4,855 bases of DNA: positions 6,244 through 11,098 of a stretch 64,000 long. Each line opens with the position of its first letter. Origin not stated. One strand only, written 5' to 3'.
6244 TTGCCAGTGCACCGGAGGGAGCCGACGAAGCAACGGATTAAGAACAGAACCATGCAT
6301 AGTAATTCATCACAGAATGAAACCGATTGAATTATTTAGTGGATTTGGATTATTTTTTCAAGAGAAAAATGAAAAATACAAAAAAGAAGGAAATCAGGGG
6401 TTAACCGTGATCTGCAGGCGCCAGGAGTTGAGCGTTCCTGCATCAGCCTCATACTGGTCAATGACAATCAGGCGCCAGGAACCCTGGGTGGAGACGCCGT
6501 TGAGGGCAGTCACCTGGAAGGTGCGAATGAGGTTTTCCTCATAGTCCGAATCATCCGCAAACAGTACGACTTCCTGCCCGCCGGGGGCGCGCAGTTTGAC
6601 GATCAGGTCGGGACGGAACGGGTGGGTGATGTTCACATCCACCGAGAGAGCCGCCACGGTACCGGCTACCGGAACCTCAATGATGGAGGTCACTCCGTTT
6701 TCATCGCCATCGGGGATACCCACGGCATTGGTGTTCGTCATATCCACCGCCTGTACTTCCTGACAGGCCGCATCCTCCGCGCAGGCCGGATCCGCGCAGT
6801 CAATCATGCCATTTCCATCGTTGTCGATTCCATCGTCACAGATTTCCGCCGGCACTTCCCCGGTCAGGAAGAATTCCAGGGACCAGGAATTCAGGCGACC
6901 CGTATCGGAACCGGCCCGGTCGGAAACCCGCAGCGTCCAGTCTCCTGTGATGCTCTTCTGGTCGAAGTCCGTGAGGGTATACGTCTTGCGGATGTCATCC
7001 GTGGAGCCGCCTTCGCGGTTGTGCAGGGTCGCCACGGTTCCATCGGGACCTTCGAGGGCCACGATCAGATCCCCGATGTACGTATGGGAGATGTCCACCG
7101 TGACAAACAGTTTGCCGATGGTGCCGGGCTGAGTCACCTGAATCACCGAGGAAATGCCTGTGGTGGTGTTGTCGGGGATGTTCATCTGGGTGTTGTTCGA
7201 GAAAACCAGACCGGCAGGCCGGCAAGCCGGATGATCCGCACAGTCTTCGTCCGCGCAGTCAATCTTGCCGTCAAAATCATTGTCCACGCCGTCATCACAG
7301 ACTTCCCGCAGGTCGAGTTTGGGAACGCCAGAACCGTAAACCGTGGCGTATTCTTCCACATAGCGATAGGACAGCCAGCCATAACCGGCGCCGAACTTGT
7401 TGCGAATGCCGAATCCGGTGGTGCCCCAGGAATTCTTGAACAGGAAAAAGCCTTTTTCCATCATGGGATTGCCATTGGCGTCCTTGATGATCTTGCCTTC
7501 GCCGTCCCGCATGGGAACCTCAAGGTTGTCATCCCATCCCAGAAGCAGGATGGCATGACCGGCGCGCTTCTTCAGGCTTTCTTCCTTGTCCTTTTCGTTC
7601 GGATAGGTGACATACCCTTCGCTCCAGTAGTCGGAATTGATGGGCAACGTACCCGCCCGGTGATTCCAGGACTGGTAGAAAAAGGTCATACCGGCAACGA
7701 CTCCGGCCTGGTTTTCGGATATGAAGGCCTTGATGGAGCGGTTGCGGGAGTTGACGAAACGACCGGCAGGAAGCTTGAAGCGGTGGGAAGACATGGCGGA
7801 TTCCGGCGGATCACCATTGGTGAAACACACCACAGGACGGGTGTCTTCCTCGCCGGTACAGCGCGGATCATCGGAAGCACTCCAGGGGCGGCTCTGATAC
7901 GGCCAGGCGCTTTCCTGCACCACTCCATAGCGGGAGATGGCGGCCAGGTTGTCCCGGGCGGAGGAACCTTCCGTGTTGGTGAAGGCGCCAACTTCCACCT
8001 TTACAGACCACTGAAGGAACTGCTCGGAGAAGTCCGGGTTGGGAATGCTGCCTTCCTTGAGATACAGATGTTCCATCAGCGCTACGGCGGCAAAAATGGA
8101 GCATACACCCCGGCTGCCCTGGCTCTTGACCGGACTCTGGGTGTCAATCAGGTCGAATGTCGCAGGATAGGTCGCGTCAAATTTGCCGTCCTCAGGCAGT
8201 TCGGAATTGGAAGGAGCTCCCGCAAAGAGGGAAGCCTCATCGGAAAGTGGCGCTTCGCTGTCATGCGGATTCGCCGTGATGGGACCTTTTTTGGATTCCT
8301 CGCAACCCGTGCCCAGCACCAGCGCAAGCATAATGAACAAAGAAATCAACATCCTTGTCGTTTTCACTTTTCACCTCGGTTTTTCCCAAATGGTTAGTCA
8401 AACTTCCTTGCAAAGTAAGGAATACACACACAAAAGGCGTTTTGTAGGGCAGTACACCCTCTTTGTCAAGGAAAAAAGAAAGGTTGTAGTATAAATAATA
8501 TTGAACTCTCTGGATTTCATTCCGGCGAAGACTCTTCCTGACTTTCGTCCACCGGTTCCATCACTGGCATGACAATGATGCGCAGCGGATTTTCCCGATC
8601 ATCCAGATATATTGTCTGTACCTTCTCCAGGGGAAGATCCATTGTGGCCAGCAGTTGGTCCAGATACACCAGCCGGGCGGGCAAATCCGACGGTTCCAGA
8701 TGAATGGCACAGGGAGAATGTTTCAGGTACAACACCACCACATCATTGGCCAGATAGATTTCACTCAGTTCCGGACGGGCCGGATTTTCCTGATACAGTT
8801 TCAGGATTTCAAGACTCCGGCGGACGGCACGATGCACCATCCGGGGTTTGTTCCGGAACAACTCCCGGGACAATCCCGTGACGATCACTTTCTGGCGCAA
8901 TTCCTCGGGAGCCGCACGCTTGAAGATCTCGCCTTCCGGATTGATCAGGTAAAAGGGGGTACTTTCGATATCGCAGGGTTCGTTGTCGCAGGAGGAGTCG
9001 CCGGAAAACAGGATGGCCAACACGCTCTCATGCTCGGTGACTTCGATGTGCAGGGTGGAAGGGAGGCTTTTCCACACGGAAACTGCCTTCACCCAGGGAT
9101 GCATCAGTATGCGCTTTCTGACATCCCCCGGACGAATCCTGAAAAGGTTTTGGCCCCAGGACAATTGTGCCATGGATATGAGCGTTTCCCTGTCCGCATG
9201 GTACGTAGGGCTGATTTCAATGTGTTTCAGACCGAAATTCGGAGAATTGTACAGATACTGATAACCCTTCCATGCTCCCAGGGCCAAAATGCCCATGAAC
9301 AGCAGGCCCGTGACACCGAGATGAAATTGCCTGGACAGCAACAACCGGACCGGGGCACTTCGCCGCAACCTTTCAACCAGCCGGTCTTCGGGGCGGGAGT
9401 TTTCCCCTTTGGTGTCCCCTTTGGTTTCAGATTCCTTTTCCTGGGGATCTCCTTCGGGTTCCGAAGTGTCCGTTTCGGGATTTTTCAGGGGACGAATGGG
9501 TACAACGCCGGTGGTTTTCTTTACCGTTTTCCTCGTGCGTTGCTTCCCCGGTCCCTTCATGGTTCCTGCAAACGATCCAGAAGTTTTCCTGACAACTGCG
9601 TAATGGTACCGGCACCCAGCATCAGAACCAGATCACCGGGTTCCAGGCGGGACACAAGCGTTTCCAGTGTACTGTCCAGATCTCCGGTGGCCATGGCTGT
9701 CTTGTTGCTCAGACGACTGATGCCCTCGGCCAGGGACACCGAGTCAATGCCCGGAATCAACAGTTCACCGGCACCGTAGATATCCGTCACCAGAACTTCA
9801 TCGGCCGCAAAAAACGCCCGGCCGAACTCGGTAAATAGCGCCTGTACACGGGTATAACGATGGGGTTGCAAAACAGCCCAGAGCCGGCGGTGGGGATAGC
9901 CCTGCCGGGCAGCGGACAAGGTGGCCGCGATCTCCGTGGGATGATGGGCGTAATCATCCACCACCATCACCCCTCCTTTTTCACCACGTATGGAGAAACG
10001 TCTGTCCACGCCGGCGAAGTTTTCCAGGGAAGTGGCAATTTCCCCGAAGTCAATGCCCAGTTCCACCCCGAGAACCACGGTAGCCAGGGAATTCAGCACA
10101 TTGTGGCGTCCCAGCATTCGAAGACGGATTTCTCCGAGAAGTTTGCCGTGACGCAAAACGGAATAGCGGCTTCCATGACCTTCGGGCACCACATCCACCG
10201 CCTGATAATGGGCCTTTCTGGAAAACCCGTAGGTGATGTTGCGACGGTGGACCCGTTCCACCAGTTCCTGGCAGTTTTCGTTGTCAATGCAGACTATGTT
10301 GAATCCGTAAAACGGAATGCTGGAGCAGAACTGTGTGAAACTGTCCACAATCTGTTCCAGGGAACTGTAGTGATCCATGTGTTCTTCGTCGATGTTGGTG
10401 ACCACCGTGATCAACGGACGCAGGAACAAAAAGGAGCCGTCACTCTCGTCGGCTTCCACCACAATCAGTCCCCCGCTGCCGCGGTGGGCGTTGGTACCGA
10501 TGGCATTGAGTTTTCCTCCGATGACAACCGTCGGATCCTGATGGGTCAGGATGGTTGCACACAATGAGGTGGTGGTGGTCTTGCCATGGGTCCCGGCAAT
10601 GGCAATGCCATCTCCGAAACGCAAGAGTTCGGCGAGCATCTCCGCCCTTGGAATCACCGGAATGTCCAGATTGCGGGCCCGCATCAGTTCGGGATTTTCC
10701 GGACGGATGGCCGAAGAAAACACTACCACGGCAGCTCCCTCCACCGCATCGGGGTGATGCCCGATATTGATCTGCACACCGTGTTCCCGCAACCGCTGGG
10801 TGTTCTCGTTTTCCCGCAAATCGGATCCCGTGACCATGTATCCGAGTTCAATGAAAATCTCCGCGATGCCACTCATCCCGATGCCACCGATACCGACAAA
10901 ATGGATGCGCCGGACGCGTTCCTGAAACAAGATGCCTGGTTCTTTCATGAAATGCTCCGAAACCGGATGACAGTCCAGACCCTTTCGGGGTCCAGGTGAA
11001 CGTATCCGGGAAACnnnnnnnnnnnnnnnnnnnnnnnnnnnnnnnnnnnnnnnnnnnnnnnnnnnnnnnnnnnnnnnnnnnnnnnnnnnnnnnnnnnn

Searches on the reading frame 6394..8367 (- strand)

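Call 31: search_protein_families(library=pfam, proteins=[window:6394-8367:-], max_evalue=0.001)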
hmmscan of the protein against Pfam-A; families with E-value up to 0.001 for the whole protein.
window:6394-8367:- (657 aa): 2 families
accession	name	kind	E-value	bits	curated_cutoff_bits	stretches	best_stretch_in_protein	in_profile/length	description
PF01483.27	P_proprotein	-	1.5e-42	144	21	2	421-499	5-86/86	Proprotein convertase P-domain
PF00112.29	Peptidase_C1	-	7.4e-08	33.2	20.7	1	68-317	2-193/220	Papain family cysteine protease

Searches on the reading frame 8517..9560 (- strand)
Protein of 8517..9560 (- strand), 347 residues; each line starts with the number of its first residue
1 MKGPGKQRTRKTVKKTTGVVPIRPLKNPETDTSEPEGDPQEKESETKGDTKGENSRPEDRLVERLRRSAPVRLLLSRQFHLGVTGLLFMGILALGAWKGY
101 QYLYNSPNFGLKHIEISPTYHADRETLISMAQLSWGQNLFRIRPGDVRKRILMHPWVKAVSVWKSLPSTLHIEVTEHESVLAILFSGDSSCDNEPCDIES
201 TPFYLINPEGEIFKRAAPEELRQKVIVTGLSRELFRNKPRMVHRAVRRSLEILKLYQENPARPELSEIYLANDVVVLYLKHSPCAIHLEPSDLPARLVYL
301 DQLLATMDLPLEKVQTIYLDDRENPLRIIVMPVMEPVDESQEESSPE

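Call 31: search_protein_families(library=pfam, proteins=[window:8517-9560:-], max_evalue=0.001)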
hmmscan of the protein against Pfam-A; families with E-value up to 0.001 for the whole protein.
window:8517-9560:- (347 aa): 1 family
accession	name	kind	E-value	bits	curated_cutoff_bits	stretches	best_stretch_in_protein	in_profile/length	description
PF08478.15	POTRA_1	-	6.3e-14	52.5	23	1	110-177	2-69/69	POTRA domain, FtsQ-type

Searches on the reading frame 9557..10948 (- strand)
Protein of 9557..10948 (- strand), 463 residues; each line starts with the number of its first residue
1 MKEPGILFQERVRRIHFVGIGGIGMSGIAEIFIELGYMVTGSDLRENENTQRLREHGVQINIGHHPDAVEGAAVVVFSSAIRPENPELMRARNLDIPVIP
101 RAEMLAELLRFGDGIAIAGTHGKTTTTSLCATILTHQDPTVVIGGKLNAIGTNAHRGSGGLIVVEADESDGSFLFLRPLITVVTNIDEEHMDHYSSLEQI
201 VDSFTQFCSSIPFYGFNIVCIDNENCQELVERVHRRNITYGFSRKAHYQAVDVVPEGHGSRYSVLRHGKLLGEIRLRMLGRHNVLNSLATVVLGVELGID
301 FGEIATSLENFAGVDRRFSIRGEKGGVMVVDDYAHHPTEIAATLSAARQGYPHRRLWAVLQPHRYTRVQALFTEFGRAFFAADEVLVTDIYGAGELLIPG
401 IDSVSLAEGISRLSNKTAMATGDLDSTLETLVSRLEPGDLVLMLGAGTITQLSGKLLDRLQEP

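Call 31: search_protein_families(library=pfam, proteins=[window:9557-10948:-], max_evalue=0.001)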
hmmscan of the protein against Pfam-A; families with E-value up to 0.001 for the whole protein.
window:9557-10948:- (463 aa): 3 families
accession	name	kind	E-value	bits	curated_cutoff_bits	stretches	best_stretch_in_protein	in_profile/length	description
PF01225.30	Mur_ligase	-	4.8e-29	101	21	1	14-110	1-92/95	Mur ligase family, catalytic domain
PF08245.18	Mur_ligase_M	-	4.5e-26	92.5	24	1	117-293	1-199/200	Mur ligase middle domain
PF02875.26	Mur_ligase_C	-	3.2e-21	76.9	28.4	1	316-447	1-127/127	Mur ligase, glutamate ligase domain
